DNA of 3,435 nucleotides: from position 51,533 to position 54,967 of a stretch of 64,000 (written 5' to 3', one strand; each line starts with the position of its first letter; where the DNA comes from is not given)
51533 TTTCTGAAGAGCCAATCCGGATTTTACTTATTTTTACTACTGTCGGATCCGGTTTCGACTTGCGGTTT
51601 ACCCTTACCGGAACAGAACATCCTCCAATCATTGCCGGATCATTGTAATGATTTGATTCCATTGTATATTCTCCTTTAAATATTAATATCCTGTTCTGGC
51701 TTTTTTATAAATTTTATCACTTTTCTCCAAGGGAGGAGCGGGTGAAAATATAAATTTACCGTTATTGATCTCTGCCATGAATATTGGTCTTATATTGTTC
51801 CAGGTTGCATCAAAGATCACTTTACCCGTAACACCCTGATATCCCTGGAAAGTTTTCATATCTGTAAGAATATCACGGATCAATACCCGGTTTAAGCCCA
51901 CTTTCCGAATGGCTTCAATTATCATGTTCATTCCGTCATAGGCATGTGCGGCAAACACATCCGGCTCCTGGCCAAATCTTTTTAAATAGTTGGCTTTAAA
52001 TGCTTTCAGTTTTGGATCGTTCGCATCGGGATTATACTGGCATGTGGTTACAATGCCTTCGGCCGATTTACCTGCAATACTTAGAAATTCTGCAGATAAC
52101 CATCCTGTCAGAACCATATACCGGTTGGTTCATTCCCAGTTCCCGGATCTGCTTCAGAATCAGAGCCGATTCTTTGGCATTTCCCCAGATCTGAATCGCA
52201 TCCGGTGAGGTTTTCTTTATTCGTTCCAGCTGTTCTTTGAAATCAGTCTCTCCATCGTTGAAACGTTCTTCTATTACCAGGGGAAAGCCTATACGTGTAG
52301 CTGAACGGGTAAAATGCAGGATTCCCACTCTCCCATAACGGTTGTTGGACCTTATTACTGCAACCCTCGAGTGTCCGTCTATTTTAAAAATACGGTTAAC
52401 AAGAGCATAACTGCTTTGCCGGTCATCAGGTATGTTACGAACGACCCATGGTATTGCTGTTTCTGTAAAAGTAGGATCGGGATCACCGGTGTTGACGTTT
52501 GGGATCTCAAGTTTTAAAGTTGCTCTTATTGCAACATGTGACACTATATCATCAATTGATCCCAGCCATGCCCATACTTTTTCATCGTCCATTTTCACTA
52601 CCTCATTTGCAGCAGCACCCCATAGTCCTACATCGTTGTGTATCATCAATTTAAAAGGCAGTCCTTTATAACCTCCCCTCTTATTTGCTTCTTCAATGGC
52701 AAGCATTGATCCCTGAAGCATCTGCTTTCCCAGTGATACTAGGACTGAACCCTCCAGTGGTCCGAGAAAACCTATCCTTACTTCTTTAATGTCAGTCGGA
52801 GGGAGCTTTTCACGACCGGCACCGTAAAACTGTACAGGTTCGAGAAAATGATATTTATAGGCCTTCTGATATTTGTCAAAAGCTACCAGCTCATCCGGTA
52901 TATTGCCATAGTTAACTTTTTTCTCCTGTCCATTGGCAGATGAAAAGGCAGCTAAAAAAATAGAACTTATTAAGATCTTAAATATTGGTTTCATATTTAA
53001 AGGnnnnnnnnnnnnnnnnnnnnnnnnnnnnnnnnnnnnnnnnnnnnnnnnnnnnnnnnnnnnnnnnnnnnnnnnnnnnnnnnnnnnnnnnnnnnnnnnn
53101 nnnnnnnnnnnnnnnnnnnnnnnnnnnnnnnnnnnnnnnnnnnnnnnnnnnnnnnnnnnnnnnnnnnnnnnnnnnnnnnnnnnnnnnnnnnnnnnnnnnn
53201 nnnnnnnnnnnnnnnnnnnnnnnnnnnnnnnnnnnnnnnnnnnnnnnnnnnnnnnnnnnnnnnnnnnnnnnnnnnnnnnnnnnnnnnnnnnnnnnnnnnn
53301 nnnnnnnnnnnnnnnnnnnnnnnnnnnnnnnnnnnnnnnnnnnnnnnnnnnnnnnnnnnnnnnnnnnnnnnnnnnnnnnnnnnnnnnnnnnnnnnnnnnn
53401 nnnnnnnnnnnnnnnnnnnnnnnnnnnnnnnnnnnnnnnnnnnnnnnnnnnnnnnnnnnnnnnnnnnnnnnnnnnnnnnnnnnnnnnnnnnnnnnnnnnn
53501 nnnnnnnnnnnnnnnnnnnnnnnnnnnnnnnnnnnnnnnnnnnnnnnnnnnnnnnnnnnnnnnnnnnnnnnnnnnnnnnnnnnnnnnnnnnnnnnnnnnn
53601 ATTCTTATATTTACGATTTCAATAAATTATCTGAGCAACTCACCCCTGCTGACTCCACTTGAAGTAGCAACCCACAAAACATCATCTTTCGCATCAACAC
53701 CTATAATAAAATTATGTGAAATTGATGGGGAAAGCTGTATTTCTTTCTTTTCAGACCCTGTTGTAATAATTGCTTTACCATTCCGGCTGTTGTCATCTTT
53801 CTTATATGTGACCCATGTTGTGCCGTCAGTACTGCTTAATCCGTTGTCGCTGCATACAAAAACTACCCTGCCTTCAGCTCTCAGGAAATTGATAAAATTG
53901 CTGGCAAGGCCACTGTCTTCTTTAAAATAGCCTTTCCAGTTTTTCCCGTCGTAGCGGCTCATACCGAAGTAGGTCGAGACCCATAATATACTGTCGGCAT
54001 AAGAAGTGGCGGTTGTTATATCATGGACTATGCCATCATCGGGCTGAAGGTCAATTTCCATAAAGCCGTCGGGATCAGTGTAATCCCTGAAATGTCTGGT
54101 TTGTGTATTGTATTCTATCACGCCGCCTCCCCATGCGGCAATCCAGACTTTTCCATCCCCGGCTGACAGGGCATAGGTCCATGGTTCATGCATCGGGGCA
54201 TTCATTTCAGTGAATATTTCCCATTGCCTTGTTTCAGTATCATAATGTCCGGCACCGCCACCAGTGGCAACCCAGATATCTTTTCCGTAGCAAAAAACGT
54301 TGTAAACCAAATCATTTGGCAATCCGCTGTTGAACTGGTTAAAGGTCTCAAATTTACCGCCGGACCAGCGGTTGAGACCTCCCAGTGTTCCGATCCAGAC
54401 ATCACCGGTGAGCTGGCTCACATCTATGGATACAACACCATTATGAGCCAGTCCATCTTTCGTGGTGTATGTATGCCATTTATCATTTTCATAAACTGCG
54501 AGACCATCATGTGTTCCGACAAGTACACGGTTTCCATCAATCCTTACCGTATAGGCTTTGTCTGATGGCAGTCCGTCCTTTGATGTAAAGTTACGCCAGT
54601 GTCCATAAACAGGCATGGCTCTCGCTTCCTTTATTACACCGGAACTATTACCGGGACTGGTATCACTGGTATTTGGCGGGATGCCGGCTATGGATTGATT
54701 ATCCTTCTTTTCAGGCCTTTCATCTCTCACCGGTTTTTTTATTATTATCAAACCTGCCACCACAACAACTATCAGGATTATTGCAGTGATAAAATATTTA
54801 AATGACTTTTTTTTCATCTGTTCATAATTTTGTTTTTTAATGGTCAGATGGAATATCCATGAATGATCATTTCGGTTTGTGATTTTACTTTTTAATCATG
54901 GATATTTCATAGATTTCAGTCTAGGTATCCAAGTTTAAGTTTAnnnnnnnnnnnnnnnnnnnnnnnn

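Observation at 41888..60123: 18-kb, 12-gene co-directional cluster mixing surface FG-GAP/ASPIC proteins, haem propellers, orphan binding proteins and a cytoplasmic small-molecule module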

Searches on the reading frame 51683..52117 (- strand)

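Call 4: search_protein_families(library=pfam, proteins=[window:51683-52117:-], max_evalue=0.01)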
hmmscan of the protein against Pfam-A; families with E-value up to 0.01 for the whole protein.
window:51683-52117:- (144 aa): 3 families
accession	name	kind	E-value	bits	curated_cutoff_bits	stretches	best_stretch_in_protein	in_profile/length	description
PF13458.12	Peripla_BP_6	-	1.5e-15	58.1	31.7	1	10-120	231-342/343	Periplasmic binding protein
PF13433.12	Peripla_BP_5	-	0.0014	18.3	27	1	12-117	231-336/363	Periplasmic binding protein domain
PF01094.35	ANF_receptor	-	0.0055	16.2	25.4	1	19-105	233-337/353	Receptor family ligand binding region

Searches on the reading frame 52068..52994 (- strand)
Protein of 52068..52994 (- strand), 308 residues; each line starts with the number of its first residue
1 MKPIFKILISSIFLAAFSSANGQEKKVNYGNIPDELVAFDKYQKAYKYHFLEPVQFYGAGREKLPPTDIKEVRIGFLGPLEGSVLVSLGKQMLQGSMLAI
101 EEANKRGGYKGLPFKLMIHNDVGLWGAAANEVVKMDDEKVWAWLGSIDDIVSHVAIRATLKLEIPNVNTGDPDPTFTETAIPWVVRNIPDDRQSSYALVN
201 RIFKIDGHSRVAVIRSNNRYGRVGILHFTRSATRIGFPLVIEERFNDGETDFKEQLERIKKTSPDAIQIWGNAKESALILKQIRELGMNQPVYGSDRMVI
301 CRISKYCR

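Call 4: search_protein_families(library=pfam, proteins=[window:52068-52994:-], max_evalue=0.01)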
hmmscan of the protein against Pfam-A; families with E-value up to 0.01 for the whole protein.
window:52068-52994:- (308 aa): 3 families
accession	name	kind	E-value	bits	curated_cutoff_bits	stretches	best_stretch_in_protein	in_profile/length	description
PF13458.12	Peripla_BP_6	-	1.7e-29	104.1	31.7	1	71-293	1-223/343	Periplasmic binding protein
PF01094.35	ANF_receptor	-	1.4e-14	54.4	25.4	1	98-291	8-205/353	Receptor family ligand binding region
PF13433.12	Peripla_BP_5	-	4.8e-05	23.1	27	0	73-146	2-75/363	Periplasmic binding protein domain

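Call 6: search_protein_families(library=ncbifam, proteins=[window:52068-52994:-], max_evalue=0.01)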
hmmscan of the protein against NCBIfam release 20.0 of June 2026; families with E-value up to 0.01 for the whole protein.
window:52068-52994:- (308 aa): 3 families
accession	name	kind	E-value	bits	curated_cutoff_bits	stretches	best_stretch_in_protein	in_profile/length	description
NF011933.0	PRK15404.1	subfamily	6.1e-12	45.3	477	1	70-296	25-250/370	high-affinity branched-chain amino acid ABC transporter substrate-binding protein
TIGR03669.1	urea_ABC_arch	equivalog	0.0025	16.8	494.8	0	85-119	13-47/375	urea ABC transporter substrate-binding protein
TIGR03407.1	urea_ABC_UrtA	exception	0.0072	15.3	492.75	0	72-145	1-74/361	urea ABC transporter substrate-binding protein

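Call 42: search_solved_structures(query=window:52068-52994:-, max_evalue=0.001, show_alignments=0)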
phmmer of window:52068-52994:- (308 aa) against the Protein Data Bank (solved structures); distinct sequences matched with E-value up to 0.001: 22.
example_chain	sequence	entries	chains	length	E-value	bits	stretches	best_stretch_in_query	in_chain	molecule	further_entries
4n0q_A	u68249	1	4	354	6.1e-12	48.4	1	71-296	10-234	Leu/Ile/Val-binding protein homolog 3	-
4gnr_A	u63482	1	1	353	4.7e-10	42.2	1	69-296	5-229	ABC transporter substrate-binding protein-branched chain amino acid transport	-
3ip5_A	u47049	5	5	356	3.6e-09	39.3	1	77-300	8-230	ABC transporter, substrate binding protein (Amino acid)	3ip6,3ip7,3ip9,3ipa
4nqr_A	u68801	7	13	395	3.7e-09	39.3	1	81-307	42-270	Amino acid/amide ABC transporter substrate-binding protein, HAAT family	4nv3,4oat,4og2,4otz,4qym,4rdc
3ipc_A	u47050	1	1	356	5e-09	38.8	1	77-300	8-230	ABC transporter, substrate binding protein (Amino acid)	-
3td9_A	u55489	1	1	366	1.2e-08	37.6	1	70-295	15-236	Branched chain amino acid ABC transporter, periplasmic amino acid-binding protein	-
4obb_A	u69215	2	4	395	1.5e-08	37.2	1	81-306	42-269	Amino acid/amide ABC transporter substrate-binding protein, HAAT family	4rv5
3hut_A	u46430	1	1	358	3.7e-08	36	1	74-298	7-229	putative branched-chain amino acid ABC transporter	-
1z15_A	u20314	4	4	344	1.7e-06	30.6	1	71-298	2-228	Leu/Ile/Val-binding protein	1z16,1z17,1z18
1usg_A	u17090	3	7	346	2.3e-06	30.1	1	71-296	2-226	LEUCINE-SPECIFIC BINDING PROTEIN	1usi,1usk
2liv_A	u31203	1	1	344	3e-06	29.7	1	71-298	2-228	LEUCINE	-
4mpt_A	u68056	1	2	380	5.3e-06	28.9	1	207-296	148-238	Putative leu/ile/val-binding protein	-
4q6w_A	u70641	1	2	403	6e-06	28.7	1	207-296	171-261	Putative leu/ile/val-binding protein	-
2lbp_A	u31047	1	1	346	1.5e-05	27.4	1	71-296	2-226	LEUCINE-BINDING PROTEIN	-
8z0g_A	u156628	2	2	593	2.5e-05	26.7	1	85-298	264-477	Leu/Ile/Val-binding protein,Leu/Ile/Val-binding protein,mNeonGreen | NeIle,Leu/Ile/Val-binding protein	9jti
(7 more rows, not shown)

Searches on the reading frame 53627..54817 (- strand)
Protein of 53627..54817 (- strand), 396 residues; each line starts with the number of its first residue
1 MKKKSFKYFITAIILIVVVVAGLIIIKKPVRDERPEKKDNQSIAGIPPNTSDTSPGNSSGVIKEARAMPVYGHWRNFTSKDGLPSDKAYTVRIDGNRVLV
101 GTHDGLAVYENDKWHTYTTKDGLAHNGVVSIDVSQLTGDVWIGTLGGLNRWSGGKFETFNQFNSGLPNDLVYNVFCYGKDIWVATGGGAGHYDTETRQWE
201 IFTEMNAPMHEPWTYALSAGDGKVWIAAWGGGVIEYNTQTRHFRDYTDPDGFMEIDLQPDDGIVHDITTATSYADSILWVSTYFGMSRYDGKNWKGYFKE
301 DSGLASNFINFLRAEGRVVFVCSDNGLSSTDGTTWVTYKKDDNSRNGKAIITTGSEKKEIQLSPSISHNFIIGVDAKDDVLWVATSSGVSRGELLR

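Call 4: search_protein_families(library=pfam, proteins=[window:53627-54817:-], max_evalue=0.01)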
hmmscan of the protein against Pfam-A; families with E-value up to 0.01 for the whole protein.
window:53627-54817:- (396 aa): 1 family
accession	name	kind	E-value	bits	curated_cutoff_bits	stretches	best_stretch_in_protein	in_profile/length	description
PF07494.17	Reg_prop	-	0.00065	20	20.4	0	165-186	1-23/24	Two component regulator propeller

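Call 6: search_protein_families(library=ncbifam, proteins=[window:53627-54817:-], max_evalue=0.01)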
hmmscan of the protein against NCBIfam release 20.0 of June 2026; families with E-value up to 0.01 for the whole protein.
window:53627-54817:- (396 aa): 2 families
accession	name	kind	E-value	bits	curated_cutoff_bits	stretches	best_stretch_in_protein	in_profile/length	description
NF045728.1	glycosyl_F510_1955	equivalog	1e-05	24.9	175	0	94-119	15-40/246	F510_1955 family glycosylhydrolase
NF052228.1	T9SS_PorZ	equivalog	0.0011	17.5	260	0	123-162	631-670/757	type IX secretion system anionic LPS delivery protein PorZ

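Call 76: search_solved_structures(query=A4, max_evalue=1, show_alignments=0)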
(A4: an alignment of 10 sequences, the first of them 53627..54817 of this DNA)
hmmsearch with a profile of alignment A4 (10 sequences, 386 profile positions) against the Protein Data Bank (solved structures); distinct sequences matched with E-value up to 1: 5.
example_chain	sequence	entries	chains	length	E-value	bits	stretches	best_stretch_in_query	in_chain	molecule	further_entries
4a2l_A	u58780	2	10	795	2.5e-40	141.7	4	63-190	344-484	TWO-COMPONENT SYSTEM SENSOR HISTIDINE KINASE/RESPONSE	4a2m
3v9f_A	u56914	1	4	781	3.9e-30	108.2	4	74-238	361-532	Two-component system sensor histidine kinase/response regulator, hybrid (One-component sys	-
3ott_A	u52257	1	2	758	1.6e-16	63.4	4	76-183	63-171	Two-component system sensor histidine kinase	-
3va6_A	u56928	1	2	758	1.6e-16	63.4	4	76-183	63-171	Two-component system sensor histidine kinase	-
5t5h_c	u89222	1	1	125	0.12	14.4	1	65-120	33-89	60S ribosomal protein L28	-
